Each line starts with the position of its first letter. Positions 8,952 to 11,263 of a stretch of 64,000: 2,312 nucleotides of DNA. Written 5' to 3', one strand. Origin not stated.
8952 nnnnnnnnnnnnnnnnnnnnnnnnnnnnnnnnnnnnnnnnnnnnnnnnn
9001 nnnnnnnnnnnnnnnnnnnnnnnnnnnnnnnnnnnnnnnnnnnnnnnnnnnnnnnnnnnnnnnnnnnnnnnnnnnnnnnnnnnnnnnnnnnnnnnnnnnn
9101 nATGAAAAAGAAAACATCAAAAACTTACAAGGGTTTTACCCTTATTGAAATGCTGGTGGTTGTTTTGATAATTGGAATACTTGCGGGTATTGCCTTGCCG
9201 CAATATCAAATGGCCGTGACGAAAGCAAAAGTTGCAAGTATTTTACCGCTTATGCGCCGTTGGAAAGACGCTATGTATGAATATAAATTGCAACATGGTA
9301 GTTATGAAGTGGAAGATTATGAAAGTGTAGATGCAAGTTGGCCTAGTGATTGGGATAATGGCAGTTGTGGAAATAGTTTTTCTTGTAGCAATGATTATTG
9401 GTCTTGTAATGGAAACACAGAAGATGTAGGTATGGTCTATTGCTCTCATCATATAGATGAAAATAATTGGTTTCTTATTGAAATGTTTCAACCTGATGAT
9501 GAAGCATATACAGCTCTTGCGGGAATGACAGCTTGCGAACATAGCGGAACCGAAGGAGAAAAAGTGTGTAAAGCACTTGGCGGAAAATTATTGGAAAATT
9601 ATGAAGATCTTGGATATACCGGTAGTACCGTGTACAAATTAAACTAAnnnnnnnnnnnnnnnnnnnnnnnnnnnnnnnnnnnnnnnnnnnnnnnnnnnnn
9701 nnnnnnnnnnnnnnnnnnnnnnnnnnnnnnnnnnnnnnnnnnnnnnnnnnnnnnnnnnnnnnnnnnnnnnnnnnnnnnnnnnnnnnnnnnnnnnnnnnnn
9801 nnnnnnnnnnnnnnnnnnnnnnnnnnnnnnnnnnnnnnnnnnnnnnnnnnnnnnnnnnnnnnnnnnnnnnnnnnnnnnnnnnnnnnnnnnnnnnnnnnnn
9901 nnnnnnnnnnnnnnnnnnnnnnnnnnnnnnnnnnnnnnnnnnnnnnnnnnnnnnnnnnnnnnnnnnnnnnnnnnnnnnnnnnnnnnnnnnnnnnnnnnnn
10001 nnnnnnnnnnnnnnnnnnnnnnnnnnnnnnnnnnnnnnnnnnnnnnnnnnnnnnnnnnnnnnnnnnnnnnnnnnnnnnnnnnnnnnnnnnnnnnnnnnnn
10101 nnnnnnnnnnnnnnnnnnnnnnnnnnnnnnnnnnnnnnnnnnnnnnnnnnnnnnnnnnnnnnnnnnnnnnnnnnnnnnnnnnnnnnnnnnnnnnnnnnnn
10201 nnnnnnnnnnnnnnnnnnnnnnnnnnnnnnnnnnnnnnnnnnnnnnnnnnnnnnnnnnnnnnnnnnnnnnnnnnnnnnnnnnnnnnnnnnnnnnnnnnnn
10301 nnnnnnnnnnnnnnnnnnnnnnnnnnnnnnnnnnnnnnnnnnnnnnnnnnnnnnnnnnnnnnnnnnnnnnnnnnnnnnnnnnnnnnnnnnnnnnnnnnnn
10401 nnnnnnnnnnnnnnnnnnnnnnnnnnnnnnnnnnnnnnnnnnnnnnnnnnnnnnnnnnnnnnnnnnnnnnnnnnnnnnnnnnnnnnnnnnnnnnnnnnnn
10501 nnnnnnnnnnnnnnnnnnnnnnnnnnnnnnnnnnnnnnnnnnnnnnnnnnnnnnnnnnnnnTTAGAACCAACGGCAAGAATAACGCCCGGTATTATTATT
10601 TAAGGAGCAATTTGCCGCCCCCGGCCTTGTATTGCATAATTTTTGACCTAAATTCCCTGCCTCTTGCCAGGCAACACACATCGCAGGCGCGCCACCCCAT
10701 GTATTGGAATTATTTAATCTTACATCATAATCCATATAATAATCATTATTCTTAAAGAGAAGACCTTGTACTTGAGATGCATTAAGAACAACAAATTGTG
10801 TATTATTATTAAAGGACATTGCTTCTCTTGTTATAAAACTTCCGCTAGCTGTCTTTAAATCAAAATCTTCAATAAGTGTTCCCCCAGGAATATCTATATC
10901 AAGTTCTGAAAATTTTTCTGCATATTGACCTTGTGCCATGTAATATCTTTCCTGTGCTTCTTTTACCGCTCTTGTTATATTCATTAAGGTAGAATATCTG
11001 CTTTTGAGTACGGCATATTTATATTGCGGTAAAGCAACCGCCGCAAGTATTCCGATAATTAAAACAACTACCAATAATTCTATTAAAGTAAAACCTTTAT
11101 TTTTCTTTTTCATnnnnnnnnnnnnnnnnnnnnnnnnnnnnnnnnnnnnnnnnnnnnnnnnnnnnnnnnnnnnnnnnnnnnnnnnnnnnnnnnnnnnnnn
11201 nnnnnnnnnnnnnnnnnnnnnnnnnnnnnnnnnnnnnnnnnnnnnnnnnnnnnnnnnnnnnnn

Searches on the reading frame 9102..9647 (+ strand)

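Call 6: search_protein_families(library=pfam, proteins=[window:9102-9647:+], max_evalue=0.1)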
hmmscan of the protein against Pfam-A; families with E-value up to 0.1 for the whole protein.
window:9102-9647:+ (181 aa): 2 families
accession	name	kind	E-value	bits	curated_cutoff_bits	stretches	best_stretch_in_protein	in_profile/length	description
PF07963.17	N_methyl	-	8.1e-09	35.1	21.2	1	8-32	3-27/27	Prokaryotic N-terminal methylation motif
PF13957.12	YafO_toxin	-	0.021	15.4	25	1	106-133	52-79/101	Toxin YafO, type II toxin-antitoxin system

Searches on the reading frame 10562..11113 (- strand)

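Call 6: search_protein_families(library=pfam, proteins=[window:10562-11113:-], max_evalue=0.1)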
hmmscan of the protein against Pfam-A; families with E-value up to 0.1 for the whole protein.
window:10562-11113:- (183 aa): 3 families
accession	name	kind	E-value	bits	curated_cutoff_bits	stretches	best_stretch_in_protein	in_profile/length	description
PF07963.17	N_methyl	-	3.9e-10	39.3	21.2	1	2-28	1-27/27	Prokaryotic N-terminal methylation motif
PF16734.10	Pilin_GH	-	0.0019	19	28.9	1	46-84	7-45/114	Type IV pilin-like G and H, putative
PF16732.10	ComP_DUS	-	0.011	17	27.3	1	29-76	1-48/87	Type IV minor pilin ComP, DNA uptake sequence receptor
